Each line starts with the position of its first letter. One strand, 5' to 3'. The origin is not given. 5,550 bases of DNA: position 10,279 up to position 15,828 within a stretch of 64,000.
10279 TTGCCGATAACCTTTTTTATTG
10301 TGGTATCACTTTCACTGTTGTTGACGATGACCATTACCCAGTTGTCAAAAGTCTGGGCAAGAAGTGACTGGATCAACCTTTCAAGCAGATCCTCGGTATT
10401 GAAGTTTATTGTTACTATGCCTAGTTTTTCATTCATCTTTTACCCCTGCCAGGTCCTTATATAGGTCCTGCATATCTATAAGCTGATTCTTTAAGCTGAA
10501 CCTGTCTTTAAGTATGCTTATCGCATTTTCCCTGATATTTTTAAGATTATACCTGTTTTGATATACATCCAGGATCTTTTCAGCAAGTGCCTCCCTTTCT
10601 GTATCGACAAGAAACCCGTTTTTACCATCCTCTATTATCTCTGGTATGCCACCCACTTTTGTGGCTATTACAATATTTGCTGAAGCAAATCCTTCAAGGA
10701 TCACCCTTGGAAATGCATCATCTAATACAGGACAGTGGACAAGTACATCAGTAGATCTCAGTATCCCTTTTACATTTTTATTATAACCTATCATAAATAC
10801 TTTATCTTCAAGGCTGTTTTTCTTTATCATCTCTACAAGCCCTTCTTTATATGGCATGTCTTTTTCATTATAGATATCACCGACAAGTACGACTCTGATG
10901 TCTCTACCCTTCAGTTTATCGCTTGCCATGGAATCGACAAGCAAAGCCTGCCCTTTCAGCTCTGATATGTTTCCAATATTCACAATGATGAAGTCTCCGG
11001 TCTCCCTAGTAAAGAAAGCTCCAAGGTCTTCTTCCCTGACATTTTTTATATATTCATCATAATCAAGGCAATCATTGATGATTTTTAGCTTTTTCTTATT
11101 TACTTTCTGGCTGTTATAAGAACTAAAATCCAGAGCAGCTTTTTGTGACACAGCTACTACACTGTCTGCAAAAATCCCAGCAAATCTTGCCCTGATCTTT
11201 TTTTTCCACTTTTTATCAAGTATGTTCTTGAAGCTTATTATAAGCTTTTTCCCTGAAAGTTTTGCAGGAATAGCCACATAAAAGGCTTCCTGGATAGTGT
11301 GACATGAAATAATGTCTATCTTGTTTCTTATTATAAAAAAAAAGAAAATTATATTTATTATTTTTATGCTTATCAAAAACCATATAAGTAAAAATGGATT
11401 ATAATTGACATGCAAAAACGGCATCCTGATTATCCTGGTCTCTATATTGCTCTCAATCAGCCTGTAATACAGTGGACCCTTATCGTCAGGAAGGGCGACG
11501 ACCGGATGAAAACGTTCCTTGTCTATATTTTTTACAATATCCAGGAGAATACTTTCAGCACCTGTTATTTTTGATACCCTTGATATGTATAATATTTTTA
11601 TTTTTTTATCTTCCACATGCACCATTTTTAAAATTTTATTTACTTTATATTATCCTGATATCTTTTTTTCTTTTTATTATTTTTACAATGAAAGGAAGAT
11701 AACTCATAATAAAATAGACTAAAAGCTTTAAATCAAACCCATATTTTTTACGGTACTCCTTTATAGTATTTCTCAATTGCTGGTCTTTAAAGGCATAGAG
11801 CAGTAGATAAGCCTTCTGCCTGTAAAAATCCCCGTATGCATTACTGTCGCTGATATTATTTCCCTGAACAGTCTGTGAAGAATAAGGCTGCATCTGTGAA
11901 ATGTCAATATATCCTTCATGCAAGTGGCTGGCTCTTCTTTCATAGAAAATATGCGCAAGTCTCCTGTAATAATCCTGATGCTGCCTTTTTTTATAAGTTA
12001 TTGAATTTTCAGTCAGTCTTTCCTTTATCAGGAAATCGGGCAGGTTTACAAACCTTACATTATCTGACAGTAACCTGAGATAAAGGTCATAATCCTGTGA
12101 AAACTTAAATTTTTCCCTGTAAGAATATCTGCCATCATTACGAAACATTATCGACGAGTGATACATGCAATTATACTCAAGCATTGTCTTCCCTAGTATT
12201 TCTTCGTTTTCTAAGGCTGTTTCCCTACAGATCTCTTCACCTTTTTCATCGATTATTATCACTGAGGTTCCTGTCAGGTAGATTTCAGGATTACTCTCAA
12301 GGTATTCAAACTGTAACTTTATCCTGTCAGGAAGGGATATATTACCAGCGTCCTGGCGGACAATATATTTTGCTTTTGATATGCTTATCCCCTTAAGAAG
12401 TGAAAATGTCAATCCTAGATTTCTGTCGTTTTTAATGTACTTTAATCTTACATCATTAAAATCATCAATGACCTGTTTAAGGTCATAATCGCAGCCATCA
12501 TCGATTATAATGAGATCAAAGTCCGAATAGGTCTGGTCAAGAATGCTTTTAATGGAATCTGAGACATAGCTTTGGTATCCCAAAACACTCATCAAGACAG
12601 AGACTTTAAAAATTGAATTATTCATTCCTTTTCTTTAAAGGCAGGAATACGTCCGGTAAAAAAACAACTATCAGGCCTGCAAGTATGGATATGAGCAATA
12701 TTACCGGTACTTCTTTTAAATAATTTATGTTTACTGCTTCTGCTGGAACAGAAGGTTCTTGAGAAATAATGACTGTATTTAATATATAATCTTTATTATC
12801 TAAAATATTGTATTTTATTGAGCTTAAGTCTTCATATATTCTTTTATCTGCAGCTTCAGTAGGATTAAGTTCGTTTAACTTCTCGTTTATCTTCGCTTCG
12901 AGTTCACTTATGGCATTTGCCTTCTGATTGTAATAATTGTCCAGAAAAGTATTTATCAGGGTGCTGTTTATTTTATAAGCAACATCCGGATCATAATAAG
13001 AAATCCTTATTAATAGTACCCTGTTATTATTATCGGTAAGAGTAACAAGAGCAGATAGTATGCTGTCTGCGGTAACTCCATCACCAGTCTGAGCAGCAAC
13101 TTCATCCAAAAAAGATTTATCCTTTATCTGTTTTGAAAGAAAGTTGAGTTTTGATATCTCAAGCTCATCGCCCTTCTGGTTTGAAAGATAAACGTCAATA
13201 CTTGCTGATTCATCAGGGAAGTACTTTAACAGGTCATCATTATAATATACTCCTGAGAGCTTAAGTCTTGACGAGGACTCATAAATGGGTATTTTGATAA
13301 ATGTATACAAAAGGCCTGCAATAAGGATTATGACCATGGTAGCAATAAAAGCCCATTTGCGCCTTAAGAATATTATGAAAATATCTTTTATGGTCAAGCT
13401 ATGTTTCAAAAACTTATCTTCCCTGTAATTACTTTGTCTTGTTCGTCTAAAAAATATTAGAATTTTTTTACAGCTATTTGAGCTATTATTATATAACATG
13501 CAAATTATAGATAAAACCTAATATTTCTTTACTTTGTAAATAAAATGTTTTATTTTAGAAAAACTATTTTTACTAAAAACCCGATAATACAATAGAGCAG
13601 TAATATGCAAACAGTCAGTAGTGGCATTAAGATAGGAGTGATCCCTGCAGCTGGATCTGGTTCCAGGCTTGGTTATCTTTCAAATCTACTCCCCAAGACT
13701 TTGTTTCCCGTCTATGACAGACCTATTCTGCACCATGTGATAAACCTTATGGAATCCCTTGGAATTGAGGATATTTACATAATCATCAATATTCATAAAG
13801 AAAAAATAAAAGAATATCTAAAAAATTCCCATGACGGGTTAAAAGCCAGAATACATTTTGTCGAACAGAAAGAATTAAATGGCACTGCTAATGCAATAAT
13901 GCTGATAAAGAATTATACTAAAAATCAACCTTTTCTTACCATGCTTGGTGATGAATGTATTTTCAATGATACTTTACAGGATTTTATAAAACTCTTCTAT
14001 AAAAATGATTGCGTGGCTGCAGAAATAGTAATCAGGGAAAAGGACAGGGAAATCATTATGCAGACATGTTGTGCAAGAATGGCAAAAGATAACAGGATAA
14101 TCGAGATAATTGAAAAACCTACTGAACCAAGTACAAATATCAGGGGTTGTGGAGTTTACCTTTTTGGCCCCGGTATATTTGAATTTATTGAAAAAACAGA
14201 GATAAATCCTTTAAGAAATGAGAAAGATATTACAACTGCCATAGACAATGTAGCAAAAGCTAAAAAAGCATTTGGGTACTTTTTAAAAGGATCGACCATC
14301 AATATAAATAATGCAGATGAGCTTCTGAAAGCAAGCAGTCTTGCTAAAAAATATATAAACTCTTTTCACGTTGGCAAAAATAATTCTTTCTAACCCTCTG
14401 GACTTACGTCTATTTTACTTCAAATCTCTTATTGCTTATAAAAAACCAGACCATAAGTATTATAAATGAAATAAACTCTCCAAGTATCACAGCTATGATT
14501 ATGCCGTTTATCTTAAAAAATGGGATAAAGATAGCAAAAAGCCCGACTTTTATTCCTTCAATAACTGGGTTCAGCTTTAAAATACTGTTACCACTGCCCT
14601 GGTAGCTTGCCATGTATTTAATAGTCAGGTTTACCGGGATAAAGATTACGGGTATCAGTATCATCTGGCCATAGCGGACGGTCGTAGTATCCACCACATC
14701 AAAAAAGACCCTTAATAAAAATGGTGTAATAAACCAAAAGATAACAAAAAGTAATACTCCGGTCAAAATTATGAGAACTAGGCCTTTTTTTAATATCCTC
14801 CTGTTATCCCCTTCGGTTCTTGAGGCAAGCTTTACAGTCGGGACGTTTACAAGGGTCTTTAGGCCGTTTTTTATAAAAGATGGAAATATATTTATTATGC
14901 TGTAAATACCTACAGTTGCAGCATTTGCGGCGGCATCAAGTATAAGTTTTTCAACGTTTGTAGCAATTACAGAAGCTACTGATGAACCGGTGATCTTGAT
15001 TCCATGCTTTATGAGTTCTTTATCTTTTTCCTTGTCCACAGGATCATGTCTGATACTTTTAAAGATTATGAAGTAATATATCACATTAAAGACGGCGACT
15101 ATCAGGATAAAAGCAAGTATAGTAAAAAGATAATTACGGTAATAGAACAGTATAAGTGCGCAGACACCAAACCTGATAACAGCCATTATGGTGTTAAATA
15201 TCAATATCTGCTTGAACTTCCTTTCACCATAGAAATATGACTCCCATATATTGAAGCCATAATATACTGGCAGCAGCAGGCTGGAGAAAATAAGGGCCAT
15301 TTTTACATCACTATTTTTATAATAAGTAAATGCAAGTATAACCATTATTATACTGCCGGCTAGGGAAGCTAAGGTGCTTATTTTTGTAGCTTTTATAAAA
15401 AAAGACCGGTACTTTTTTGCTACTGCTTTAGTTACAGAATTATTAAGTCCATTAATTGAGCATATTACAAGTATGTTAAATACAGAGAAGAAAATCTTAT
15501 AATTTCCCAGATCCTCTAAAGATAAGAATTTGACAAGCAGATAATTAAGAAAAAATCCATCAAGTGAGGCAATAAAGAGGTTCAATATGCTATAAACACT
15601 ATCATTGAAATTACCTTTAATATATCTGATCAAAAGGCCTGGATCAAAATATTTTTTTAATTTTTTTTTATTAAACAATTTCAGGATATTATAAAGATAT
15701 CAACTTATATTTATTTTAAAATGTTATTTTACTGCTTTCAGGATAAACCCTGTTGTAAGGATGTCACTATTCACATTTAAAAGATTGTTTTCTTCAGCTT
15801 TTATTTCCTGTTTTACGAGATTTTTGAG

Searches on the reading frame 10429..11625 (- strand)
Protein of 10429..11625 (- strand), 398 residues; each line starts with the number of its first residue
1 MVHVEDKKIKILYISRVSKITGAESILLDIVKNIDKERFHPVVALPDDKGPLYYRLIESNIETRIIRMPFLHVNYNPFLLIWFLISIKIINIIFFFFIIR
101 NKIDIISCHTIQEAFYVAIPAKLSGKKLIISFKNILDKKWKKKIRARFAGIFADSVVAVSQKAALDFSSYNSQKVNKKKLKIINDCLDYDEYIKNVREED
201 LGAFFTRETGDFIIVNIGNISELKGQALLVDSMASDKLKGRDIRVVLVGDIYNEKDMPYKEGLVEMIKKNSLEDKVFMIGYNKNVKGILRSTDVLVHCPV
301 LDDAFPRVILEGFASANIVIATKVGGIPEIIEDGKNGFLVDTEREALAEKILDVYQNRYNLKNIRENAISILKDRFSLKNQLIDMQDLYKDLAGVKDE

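Call 65: search_protein_families(library=pfam, proteins=[window:10429-11625:-], max_evalue=0.00001)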
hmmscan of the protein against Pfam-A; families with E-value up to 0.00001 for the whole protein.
window:10429-11625:- (398 aa): 3 families
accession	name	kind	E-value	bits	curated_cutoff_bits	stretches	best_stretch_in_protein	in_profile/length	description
PF00534.26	Glycos_transf_1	-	5.4e-29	101.4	26.4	1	207-369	11-170/172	Glycosyl transferases group 1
PF13692.12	Glyco_trans_1_4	-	8.6e-24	84.9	27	1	213-357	3-142/142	Glycosyl transferases group 1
PF13439.12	Glyco_transf_4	-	3.8e-09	37.3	28.5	1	21-185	2-164/170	Glycosyltransferase Family 4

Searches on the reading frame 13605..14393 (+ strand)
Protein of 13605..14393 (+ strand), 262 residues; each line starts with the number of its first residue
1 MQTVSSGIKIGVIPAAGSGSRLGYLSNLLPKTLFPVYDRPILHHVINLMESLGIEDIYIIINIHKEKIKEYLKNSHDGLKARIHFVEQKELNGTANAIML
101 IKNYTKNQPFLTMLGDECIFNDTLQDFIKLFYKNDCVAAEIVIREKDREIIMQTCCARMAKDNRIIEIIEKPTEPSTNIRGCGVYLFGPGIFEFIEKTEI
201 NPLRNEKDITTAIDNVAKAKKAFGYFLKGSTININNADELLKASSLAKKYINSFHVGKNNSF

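Call 83: search_protein_families(library=pfam, proteins=[window:13605-14393:+], max_evalue=0.05)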
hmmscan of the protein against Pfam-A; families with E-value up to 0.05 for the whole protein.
window:13605-14393:+ (262 aa): 4 families
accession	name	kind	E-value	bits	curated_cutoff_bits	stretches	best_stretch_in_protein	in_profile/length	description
PF00483.29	NTP_transferase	-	9.8e-29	101.1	21.2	1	11-228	2-221/245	Nucleotidyl transferase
PF12804.13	NTP_transf_3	-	7.2e-10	39.7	27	1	11-140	1-120/160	MobA-like NTP transferase domain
PF01128.25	IspD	-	0.00018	21.8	27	1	12-70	4-61/221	2-C-methyl-D-erythritol 4-phosphate cytidylyltransferase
PF00535.33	Glycos_transf_2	-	0.0032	17.9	23.3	1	57-186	30-160/168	Glycosyl transferase family 2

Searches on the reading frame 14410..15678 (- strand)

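Call 6: search_protein_families(library=pfam, proteins=[window:14410-15678:-], max_evalue=0.001)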
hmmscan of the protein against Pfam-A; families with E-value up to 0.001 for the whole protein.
window:14410-15678:- (422 aa): 2 families
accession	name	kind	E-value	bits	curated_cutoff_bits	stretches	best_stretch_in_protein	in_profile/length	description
PF01943.22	Polysacc_synt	-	1.1e-12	48.4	28.2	1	35-273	13-258/274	Polysaccharide biosynthesis protein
PF13440.11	Polysacc_synt_3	-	1.5e-12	47.8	23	1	48-312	2-267/293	Polysaccharide biosynthesis protein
